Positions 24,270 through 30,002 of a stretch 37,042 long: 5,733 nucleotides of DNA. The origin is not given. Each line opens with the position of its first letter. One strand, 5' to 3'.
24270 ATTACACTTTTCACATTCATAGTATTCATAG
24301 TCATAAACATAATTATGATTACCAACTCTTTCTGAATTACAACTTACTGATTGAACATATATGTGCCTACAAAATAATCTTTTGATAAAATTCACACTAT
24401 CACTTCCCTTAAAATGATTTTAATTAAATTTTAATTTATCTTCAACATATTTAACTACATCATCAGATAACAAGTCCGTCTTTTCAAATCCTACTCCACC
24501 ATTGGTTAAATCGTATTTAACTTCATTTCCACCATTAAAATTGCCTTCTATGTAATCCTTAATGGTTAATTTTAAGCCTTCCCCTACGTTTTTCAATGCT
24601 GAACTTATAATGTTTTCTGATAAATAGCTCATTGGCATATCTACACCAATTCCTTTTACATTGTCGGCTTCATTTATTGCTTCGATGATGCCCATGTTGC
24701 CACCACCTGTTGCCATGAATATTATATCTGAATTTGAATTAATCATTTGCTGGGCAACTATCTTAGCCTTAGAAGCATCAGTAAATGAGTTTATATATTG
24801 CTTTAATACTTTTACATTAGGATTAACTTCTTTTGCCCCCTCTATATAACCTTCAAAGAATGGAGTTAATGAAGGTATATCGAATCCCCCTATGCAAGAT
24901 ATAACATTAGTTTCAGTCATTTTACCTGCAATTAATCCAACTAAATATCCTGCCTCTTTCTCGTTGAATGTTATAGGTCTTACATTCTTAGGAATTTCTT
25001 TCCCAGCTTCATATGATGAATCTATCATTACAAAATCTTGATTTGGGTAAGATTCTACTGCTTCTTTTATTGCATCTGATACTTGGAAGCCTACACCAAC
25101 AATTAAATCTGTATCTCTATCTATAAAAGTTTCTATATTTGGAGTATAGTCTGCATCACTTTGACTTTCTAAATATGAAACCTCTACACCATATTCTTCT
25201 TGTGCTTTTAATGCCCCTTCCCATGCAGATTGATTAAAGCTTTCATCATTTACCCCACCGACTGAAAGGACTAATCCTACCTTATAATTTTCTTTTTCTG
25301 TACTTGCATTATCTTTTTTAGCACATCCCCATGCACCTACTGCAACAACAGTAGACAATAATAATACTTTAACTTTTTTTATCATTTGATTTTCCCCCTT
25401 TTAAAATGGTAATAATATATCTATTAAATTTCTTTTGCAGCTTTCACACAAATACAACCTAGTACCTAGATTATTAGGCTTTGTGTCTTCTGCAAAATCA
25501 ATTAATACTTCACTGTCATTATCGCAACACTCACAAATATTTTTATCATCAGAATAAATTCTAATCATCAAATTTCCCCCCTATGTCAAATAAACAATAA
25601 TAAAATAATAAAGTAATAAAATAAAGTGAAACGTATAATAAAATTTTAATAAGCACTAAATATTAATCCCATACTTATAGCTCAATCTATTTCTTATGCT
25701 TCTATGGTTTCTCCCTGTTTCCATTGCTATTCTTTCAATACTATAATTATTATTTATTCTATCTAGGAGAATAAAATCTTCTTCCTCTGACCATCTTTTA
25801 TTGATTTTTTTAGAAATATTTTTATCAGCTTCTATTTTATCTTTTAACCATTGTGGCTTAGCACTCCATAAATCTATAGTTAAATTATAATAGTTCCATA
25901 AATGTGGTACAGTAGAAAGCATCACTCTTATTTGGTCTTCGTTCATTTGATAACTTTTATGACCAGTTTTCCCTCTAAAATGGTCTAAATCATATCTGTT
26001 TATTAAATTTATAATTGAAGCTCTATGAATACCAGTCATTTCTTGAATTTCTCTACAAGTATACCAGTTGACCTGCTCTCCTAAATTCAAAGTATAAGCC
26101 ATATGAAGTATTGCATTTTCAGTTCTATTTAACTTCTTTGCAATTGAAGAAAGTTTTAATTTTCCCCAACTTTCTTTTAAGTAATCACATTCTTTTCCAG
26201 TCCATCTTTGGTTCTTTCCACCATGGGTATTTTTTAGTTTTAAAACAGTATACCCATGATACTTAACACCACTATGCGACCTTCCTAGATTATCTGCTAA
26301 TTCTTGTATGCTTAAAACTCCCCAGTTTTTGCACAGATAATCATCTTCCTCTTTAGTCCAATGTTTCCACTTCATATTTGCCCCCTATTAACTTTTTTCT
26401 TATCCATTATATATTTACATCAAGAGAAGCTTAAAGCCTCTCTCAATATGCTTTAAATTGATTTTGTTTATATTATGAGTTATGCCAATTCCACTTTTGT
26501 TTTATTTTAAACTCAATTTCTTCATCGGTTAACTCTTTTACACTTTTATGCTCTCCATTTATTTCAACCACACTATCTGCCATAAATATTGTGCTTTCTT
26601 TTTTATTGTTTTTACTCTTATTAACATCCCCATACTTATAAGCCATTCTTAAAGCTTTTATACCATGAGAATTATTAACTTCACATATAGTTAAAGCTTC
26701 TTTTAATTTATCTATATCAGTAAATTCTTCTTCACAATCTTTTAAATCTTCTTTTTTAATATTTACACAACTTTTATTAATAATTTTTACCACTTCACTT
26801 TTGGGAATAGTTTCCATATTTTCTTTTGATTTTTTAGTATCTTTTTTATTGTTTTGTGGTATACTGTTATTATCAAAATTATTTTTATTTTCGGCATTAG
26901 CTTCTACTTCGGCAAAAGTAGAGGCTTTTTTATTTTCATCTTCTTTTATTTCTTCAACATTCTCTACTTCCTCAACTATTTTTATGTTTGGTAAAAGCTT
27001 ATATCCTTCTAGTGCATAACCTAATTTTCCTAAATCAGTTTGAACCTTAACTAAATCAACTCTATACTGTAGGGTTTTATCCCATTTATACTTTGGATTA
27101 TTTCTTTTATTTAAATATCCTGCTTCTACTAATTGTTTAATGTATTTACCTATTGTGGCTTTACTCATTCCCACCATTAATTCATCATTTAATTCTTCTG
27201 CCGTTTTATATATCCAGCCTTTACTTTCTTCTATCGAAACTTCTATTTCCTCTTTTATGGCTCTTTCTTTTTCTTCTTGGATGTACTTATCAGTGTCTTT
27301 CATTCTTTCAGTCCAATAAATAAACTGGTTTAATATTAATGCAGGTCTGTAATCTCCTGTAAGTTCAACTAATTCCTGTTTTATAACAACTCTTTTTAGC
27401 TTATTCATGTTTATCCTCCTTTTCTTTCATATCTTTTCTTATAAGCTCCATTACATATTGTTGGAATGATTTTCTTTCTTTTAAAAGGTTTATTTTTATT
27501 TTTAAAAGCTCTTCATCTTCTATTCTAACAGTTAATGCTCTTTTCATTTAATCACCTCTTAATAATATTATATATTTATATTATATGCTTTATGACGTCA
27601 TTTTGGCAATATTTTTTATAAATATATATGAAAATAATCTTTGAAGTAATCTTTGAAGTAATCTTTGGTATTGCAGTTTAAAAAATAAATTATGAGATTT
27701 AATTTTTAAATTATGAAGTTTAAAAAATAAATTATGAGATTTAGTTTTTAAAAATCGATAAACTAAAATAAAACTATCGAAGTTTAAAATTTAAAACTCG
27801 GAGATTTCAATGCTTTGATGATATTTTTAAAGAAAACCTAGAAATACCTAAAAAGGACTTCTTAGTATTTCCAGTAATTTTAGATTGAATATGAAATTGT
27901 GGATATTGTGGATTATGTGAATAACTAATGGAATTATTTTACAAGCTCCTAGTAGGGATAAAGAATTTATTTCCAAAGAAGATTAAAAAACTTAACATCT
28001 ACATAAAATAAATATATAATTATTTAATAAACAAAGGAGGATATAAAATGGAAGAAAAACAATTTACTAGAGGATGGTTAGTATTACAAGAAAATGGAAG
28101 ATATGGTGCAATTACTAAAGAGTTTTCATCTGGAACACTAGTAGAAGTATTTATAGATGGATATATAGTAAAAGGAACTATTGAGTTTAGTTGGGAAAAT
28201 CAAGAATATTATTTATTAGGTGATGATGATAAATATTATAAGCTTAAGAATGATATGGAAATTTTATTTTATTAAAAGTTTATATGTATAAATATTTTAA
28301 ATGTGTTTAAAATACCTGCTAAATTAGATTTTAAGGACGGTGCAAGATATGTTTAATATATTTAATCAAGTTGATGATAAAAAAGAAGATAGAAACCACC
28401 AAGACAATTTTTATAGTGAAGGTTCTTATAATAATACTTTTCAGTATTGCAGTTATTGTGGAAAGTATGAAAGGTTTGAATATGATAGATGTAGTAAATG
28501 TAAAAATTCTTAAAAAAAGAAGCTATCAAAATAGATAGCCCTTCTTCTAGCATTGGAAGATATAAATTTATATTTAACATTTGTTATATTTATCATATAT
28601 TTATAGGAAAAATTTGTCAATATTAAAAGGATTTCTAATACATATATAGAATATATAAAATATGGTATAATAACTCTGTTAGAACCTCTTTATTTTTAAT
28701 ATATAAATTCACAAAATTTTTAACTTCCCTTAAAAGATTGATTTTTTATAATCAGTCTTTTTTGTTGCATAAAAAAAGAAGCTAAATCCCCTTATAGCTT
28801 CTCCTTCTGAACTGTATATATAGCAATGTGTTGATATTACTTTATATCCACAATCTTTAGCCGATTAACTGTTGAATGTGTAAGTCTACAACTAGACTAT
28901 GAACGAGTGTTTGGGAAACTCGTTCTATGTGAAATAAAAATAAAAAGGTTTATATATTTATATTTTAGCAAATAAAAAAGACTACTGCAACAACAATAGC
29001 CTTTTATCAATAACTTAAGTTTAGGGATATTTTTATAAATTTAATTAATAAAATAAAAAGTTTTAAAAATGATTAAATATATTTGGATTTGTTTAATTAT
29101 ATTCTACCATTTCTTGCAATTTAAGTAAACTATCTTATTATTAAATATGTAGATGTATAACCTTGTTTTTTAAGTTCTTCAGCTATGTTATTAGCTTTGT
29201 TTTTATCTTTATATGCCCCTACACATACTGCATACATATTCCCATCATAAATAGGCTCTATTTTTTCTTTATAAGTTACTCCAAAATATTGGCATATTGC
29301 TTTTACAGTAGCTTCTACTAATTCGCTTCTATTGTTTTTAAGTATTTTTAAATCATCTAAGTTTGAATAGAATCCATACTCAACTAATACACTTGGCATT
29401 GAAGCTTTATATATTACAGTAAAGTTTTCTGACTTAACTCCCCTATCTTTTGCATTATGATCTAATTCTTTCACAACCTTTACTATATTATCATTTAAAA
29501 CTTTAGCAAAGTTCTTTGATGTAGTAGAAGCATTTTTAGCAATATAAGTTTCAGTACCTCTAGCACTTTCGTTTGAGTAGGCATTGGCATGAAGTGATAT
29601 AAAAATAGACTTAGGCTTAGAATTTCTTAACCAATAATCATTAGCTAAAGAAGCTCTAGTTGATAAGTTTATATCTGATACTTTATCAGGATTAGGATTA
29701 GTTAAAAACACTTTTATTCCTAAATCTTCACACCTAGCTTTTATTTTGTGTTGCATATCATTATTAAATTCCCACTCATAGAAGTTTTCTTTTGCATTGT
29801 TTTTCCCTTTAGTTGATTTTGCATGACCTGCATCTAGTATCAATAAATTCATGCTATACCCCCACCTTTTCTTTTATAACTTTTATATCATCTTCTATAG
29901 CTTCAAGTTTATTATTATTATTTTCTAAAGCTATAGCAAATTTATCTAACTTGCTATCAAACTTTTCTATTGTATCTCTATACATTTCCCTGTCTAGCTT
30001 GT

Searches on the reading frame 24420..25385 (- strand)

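Call 87: search_protein_families(library=phrogs, proteins=[window:24420-25385:-], max_evalue=0.00001)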
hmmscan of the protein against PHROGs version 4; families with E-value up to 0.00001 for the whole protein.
window:24420-25385:- (321 aa): 0 families

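Call 91: search_protein_families(library=pfam, proteins=[window:24420-25385:-], max_evalue=0.01)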
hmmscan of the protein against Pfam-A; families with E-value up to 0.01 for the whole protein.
window:24420-25385:- (321 aa): 3 families
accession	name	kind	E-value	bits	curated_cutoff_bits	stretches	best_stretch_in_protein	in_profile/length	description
PF02608.20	Bmp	-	4.8e-68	229.8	24.1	1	38-317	5-286/301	ABC transporter substrate-binding protein PnrA-like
PF13407.12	Peripla_BP_4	-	5.4e-15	56.1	35.1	1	41-252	4-220/258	Periplasmic binding protein domain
PF04392.18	ABC_sub_bind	-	0.00063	19.5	25.9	0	66-114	28-83/293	ABC transporter substrate binding protein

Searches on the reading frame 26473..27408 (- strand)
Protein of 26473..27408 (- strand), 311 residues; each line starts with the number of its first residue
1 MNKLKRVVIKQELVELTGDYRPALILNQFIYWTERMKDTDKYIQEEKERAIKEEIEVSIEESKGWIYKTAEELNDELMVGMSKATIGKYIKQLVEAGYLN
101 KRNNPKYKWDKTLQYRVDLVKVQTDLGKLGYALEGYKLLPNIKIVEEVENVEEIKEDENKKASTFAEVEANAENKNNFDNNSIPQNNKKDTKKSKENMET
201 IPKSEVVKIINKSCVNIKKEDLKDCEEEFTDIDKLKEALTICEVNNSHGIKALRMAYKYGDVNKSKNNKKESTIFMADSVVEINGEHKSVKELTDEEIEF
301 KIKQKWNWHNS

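Call 87: search_protein_families(library=phrogs, proteins=[window:26473-27408:-], max_evalue=0.00001)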
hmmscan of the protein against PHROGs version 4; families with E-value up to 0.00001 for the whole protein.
window:26473-27408:- (311 aa): 3 families
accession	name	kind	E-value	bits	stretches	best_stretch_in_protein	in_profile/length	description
phrog_22444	-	unknown function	6e-27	95.9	1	3-224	15-245/352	-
phrog_6493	-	DNA, RNA and nucleotide metabolism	2.4e-09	37.9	1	14-260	18-225/261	DnaD-like helicase loader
phrog_428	-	DNA, RNA and nucleotide metabolism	1e-07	32.5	1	57-213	117-244/455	replication initiation protein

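Call 96: search_protein_families(library=padloc, proteins=[window:26473-27408:-], max_evalue=0.001)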
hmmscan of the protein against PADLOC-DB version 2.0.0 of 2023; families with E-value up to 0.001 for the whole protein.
window:26473-27408:- (311 aa): 1 family
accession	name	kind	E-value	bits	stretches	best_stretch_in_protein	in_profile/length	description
PDLC01853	CARF3--CARF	-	0.00018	19.2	0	78-113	163-198/209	-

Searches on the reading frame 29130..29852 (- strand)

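Call 87: search_protein_families(library=phrogs, proteins=[window:29130-29852:-], max_evalue=0.00001)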
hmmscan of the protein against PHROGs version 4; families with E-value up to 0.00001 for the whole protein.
window:29130-29852:- (240 aa): 3 families
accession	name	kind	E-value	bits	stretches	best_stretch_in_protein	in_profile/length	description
phrog_435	-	lysis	1.4e-40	140.8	1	4-233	115-337/556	endolysin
phrog_2742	-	lysis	1.5e-23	84.7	1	1-199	1-190/318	endolysin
phrog_12727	-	lysis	7.9e-12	46.1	1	1-199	162-347/393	endolysin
